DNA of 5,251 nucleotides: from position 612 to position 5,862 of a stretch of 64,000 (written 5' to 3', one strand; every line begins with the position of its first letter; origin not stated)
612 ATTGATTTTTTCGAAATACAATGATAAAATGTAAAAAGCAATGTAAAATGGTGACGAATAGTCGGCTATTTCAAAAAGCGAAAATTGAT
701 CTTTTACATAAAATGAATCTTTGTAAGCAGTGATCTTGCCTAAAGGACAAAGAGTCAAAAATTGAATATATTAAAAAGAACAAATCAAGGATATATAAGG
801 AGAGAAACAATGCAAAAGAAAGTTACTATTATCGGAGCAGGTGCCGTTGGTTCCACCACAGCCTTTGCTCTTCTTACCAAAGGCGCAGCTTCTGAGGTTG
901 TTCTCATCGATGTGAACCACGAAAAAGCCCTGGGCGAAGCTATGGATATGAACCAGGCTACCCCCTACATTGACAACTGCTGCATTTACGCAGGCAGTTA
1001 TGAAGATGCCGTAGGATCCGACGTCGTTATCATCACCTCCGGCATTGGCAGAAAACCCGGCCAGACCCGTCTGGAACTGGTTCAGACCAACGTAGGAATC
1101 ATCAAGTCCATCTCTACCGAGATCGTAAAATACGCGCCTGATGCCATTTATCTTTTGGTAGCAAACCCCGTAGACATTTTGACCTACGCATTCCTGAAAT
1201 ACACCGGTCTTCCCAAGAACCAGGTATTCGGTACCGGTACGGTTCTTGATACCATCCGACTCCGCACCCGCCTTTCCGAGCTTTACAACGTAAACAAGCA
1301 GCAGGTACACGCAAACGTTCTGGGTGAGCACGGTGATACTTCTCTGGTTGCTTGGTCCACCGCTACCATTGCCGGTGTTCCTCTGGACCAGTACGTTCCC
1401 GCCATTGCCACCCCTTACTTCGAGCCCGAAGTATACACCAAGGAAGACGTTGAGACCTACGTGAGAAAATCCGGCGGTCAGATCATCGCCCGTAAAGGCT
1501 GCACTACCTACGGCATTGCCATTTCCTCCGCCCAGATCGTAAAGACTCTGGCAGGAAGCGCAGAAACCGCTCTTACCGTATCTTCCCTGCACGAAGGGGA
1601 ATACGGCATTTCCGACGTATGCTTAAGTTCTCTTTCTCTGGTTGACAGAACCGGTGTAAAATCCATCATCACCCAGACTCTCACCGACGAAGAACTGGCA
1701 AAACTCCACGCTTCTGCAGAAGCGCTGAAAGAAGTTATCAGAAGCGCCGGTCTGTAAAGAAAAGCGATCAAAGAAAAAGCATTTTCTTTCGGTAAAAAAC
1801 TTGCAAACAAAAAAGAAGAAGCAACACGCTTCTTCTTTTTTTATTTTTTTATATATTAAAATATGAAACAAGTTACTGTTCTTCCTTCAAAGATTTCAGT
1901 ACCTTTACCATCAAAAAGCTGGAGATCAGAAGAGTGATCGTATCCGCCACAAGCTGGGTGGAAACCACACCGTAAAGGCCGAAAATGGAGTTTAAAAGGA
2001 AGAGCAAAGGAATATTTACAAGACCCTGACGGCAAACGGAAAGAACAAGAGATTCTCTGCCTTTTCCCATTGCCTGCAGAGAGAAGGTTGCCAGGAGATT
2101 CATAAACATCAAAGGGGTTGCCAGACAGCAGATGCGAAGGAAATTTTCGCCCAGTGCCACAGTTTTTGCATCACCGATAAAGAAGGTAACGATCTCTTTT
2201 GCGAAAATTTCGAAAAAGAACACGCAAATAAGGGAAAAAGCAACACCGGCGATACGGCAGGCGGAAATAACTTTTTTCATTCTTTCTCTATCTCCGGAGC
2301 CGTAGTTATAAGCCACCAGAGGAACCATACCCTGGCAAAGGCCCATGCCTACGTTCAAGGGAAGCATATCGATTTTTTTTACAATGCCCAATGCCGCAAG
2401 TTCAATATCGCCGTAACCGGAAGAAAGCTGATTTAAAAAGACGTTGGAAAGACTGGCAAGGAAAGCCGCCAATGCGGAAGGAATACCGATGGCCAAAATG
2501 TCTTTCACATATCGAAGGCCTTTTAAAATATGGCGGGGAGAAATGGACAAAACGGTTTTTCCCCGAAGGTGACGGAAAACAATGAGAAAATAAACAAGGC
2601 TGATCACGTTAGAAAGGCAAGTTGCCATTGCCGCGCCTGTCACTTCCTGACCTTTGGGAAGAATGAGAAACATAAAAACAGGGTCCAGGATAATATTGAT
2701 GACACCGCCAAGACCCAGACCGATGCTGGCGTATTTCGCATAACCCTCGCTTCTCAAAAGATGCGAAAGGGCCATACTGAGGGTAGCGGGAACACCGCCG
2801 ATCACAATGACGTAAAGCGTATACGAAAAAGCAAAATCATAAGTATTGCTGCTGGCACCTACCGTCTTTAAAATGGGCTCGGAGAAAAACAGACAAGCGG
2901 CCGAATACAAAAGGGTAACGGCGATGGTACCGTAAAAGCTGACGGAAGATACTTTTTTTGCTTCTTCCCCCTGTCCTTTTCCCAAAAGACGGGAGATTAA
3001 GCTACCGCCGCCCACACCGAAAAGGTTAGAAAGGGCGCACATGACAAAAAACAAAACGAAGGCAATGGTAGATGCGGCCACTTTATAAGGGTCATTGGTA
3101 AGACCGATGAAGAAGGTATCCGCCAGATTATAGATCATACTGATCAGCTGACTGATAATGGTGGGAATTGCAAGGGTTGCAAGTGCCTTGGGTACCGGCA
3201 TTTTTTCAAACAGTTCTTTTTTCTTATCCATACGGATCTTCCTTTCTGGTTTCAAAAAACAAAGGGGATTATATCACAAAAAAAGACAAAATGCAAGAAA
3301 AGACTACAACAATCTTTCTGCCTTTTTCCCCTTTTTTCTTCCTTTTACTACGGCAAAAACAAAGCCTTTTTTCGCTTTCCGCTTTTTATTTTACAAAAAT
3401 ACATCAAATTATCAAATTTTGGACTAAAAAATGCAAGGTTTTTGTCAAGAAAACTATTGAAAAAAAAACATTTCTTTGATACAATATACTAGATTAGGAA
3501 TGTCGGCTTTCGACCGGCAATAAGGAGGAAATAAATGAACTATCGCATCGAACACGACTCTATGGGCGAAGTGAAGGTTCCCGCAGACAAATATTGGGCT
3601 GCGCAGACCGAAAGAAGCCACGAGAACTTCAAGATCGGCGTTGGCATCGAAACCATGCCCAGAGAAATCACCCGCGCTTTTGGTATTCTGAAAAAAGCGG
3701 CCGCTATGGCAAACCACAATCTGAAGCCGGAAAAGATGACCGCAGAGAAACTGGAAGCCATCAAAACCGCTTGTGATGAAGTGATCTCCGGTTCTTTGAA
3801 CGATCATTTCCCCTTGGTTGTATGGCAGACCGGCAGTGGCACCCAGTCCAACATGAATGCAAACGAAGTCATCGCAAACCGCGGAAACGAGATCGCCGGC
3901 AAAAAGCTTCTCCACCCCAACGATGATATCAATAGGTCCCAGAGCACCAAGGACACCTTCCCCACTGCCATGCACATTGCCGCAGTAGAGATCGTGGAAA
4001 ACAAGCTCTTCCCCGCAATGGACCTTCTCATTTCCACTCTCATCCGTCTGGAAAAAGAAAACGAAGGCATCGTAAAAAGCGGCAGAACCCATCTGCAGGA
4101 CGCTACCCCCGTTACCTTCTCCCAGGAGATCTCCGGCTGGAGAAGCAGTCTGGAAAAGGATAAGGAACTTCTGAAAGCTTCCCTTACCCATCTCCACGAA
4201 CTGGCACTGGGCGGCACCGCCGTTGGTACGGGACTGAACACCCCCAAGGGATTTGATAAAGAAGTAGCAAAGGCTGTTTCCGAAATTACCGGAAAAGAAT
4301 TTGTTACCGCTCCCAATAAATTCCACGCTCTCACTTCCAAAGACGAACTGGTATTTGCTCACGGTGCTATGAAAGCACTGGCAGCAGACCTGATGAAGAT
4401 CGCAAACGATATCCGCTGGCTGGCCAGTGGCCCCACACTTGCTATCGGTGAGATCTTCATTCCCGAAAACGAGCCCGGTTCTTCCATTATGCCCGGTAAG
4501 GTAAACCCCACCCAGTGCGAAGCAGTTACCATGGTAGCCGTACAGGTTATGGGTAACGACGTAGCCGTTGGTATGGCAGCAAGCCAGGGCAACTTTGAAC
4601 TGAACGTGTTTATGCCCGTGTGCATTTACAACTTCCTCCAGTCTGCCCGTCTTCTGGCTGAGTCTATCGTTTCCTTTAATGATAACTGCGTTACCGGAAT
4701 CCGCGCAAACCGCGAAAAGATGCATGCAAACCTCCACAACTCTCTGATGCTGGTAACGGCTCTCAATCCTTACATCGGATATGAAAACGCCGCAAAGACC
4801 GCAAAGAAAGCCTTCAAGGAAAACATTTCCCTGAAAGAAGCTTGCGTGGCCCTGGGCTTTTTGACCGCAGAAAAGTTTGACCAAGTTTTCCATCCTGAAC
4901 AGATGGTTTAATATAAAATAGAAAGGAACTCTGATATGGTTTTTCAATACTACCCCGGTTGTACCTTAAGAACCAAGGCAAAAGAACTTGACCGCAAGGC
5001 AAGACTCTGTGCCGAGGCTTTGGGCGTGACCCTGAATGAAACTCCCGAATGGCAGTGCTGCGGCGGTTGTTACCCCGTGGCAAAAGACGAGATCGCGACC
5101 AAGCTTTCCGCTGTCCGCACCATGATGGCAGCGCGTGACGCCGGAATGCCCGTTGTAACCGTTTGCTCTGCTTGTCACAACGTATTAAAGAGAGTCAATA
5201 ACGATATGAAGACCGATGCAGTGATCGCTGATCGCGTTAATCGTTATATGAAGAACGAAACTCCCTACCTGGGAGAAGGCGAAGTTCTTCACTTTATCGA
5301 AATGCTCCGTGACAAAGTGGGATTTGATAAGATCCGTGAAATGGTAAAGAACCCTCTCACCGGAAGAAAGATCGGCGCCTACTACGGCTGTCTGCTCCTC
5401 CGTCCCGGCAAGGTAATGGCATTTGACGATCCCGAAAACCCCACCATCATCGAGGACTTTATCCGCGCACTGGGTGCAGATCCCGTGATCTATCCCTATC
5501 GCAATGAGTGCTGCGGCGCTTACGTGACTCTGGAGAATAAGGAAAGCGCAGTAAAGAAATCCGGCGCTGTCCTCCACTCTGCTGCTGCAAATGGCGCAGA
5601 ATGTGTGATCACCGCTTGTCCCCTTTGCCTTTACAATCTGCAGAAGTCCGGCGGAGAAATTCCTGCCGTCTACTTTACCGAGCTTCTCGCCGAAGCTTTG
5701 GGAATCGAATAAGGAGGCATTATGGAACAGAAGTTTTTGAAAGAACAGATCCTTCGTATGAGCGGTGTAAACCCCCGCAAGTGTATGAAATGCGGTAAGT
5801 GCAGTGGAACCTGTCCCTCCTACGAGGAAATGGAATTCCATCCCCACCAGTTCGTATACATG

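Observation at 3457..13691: Single operon fusing fumC, hdrBCA-mvhD, an Flx-like NAD(P)H module and a soluble FrdBA-like pair: candidate flavin-based electron-bifurcating (or confurcating) fumarate reductase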

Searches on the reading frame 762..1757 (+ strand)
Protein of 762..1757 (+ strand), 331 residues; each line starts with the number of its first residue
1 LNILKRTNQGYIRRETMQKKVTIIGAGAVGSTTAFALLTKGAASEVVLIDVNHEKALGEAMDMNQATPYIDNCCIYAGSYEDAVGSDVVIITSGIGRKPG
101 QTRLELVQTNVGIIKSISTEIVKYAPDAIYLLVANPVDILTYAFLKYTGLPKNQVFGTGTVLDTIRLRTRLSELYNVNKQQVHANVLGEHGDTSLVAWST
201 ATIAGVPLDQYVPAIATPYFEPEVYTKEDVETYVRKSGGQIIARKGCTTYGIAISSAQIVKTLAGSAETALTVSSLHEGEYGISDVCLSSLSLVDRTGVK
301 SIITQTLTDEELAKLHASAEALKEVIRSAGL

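Call 14: search_protein_families(library=pfam, proteins=[window:762-1757:+])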
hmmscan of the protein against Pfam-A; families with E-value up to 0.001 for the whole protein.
window:762-1757:+ (331 aa): 5 families
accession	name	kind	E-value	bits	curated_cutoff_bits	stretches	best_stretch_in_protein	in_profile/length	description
PF00056.29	Ldh_1_N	-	1.4e-44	152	27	1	20-157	2-141/141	lactate/malate dehydrogenase, NAD binding domain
PF02866.23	Ldh_1_C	-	6e-31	108.2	22.6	1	160-327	1-168/174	lactate/malate dehydrogenase, alpha/beta C-terminal domain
PF02056.22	Glyco_hydro_4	-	7.2e-05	22.9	23.2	0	111-150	121-160/183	Family 4 glycosyl hydrolase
PF01266.30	DAO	-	0.00026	21.1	27.9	1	20-53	1-32/353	FAD dependent oxidoreductase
PF03721.20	UDPG_MGDP_dh_N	-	0.00087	19.3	27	0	19-55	1-35/187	UDP-glucose/GDP-mannose dehydrogenase family, NAD binding domain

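Call 62: search_protein_families(library=ncbifam, proteins=[window:762-1757:+], max_evalue=1e-20)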
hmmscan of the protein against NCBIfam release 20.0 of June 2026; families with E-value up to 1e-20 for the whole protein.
window:762-1757:+ (331 aa): 6 families
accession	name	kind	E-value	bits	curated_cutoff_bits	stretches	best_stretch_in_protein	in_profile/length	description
NF000824.0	PRK00066.1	subfamily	1.2e-107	360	339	1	16-329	4-314/316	L-lactate dehydrogenase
TIGR01771.1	L-LDH-NAD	equivalog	4.3e-100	334.9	303.55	1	23-324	1-299/299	L-lactate dehydrogenase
NF004863.0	PRK06223.1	subfamily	7.4e-84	281.5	283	1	18-328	3-306/313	malate dehydrogenase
TIGR01763.1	MalateDH_bact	equivalog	1.3e-65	221.6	351.85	1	19-326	2-302/305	malate dehydrogenase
NF041314.1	Malate_DH_Halo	equivalog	4.3e-54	183.8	550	1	20-324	3-298/304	malate dehydrogenase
TIGR01772.1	MDH_euk_gproteo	equivalog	3.3e-24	85.7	273.05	1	20-197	1-182/313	malate dehydrogenase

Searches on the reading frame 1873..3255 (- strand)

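Call 14: search_protein_families(library=pfam, proteins=[window:1873-3255:-])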
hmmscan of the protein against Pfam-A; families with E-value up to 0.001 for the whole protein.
window:1873-3255:- (460 aa): 1 family
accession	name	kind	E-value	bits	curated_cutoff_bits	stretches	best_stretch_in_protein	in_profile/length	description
PF01554.23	MatE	-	5.3e-46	156.7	24.9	2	259-419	1-160/161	MatE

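Call 62: search_protein_families(library=ncbifam, proteins=[window:1873-3255:-], max_evalue=1e-20)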
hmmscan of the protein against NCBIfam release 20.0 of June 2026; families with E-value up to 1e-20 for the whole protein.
window:1873-3255:- (460 aa): 4 families
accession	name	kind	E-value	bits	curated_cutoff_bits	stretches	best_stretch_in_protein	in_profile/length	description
NF000131.1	MATE_multi_MepA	equivalog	3.3e-62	211.2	850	1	10-454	3-438/451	multidrug efflux MATE transporter MepA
TIGR00797.1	matE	subfamily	4.8e-48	164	147.4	1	31-295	1-258/396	MATE family efflux transporter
NF007130.1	PRK09575.1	equivalog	2.3e-44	152.4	445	1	25-454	8-432/435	MATE family efflux transporter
NF041801.1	MATE_SolL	equivalog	3.1e-37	128.4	780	1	18-442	15-435/458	solanimycin export family MATE transporter SolL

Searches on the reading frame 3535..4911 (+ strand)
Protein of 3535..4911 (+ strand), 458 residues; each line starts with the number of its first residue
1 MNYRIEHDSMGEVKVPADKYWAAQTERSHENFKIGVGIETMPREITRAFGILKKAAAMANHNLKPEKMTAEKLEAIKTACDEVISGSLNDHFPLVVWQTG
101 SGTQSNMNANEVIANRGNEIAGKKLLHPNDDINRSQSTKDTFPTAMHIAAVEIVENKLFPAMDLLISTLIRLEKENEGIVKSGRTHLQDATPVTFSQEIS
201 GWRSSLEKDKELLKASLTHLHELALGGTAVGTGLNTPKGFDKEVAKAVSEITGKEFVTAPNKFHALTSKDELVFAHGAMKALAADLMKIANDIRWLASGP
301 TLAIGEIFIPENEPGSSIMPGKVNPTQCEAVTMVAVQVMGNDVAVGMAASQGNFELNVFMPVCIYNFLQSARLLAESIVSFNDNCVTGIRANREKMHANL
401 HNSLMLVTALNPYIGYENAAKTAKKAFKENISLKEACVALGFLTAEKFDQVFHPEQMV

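Call 3: search_protein_families(library=pfam, proteins=[window:3535-4911:+])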
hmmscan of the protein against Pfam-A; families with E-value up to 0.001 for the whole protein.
window:3535-4911:+ (458 aa): 2 families
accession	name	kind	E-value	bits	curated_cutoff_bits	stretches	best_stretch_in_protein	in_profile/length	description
PF00206.25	Lyase_1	-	1.4e-108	363.4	27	1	11-340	1-312/312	Lyase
PF10415.14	FumaraseC_C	-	4.1e-24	85.2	32.5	1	406-458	1-53/54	Fumarase C C-terminus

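Call 4: search_protein_families(library=ncbifam, proteins=[window:3535-4911:+])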
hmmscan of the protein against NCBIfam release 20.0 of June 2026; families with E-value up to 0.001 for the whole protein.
window:3535-4911:+ (458 aa): 18 families
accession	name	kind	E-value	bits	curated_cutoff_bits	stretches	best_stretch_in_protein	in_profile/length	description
TIGR00979.1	fumC_II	equivalog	3.1e-213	708.6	664.75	1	3-458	1-457/458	class II fumarate hydratase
NF009089.0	PRK12425.1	equivalog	5.4e-171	569.5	840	1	4-458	3-458/464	class II fumarate hydratase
NF008909.0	PRK12273.1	subfamily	1.1e-152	509.2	510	1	1-458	3-462/474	aspartate ammonia-lyase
TIGR00839.1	aspA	equivalog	3.4e-131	438.4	681.2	1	4-458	1-457/468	aspartate ammonia-lyase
NF011092.0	PRK14515.1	subfamily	1.7e-114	383.3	876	1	3-457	11-465/479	aspartate ammonia-lyase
TIGR00928.1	purB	equivalog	1.2e-23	83.6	326.2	1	157-409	115-360/436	adenylosuccinate lyase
NF006554.0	PRK09053.1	equivalog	1.3e-19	70.4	595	1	158-428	128-396/453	3-carboxy-cis,cis-muconate cycloisomerase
TIGR02426.1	protocat_pcaB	equivalog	8e-18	64.4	355.75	1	154-339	114-289/338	3-carboxy-cis,cis-muconate cycloisomerase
TIGR00838.1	argH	equivalog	1.5e-16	60.4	279.5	1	132-348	101-307/455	argininosuccinate lyase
NF006500.1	PRK08937.2-4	subfamily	2.9e-13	49.4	626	1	137-402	106-362/448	adenylosuccinate lyase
NF008964.0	PRK12308.1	equivalog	2.8e-12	45.8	657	1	137-399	108-359/624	argininosuccinate lyase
NF002563.0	PRK02186.1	subfamily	1.2e-11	43.7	625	1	168-409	545-777/890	argininosuccinate lyase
NF004631.0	PRK05975.1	equivalog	1.9e-11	43.5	371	1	138-334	108-291/352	3-carboxy-cis,cis-muconate cycloisomerase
NF052536.2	CoM_syn_XcbD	exception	3e-11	42.7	600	1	139-407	111-367/443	3-sulfopropionylcysteine synthase XcbD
NF052556.1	NtrsucLyaStm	equivalog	1.5e-09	37.2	650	1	132-419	112-406/466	nitrosuccinate lyase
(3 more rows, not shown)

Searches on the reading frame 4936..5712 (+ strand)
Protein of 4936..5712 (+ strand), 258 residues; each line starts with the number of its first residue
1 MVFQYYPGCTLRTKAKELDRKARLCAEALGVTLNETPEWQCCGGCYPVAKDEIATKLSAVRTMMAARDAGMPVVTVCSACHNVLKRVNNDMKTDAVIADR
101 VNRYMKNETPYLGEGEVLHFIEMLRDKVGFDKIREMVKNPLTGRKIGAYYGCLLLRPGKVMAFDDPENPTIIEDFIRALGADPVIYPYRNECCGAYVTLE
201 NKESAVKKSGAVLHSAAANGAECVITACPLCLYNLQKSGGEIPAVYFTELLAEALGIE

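Call 3: search_protein_families(library=pfam, proteins=[window:4936-5712:+])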
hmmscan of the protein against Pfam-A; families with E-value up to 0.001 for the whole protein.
window:4936-5712:+ (258 aa): 1 family
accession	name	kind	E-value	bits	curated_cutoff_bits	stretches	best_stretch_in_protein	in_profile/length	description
PF02754.22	CCG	-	5.5e-19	68.5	20.6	2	148-236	3-85/85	Cysteine-rich domain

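Call 4: search_protein_families(library=ncbifam, proteins=[window:4936-5712:+])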
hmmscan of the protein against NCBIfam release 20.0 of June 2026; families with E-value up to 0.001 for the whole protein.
window:4936-5712:+ (258 aa): 8 families
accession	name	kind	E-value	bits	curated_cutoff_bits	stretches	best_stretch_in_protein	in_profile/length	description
NF042965.1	MFR_anch_SdhE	equivalog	2.3e-46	158.6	500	1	3-235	3-232/282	8-methylmenaquinol:fumarate reductase membrane anchor subunit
TIGR03288.1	CoB_CoM_SS_B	equivalog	1.8e-39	135.7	345.15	1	3-238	2-240/290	CoB--CoM heterodisulfide reductase subunit B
NF041780.1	hetero_SS_HdrB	equivalog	2.1e-17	63.4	450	1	22-235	25-251/304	ferredoxin:CoB-CoM heterodisulfide reductase subunit HdrB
NF045670.1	quin_L_LdhH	equivalog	8.1e-07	27.7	800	1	145-237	468-553/706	L-lactate dehydrogenase (quinone) large subunit LdhH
NF004898.0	PRK06259.1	equivalog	1.7e-06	27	385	0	189-238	415-466/488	fumarate reductase (CoM/CoB) subunit TfrB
NF008369.0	PRK11168.1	equivalog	1.9e-06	27.1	278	0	4-90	170-258/401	anaerobic glycerol-3-phosphate dehydrogenase subunit C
NF008434.0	PRK11274.1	equivalog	7.7e-06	25.1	333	0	4-85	306-389/409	glycolate oxidase subunit GlcF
NF045663.1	diclust_near_Sec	equivalog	2.9e-05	22.3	530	0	191-253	458-521/759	pyridine nucleotide-disulfide oxidoreductase/dicluster-binding protein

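Call 31: search_solved_structures(query=window:4936-5709:+, max_evalue=0.001, show_alignments=1)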
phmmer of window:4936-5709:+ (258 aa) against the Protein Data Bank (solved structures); distinct sequences matched with E-value up to 0.001: 5.
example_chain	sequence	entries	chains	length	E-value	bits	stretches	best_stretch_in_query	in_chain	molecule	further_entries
8rvv_B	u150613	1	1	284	3.7e-32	115.3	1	3-237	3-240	H(2):CoB-CoM heterodisulfide,ferredoxin reductase subunit B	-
8rvu_b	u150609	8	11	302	4.4e-32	115.1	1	3-236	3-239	H(2):CoB-CoM heterodisulfide,ferredoxin reductase subunit B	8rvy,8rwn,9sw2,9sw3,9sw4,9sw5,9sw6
9sfi_C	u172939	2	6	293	4.2e-30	108.6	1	2-241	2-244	H(2)/formate:CoB-CoM heterodisulfide,ferredoxin reductase subunit B2 | Heterodisulfide reductase subunit B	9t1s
5odc_B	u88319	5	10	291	1.1e-27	100.6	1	2-241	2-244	Heterodisulfide reductase, subunit B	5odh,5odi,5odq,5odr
7bkb_B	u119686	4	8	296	2.7e-27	99.4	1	4-240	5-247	CoB--CoM heterodisulfide reductase subunit B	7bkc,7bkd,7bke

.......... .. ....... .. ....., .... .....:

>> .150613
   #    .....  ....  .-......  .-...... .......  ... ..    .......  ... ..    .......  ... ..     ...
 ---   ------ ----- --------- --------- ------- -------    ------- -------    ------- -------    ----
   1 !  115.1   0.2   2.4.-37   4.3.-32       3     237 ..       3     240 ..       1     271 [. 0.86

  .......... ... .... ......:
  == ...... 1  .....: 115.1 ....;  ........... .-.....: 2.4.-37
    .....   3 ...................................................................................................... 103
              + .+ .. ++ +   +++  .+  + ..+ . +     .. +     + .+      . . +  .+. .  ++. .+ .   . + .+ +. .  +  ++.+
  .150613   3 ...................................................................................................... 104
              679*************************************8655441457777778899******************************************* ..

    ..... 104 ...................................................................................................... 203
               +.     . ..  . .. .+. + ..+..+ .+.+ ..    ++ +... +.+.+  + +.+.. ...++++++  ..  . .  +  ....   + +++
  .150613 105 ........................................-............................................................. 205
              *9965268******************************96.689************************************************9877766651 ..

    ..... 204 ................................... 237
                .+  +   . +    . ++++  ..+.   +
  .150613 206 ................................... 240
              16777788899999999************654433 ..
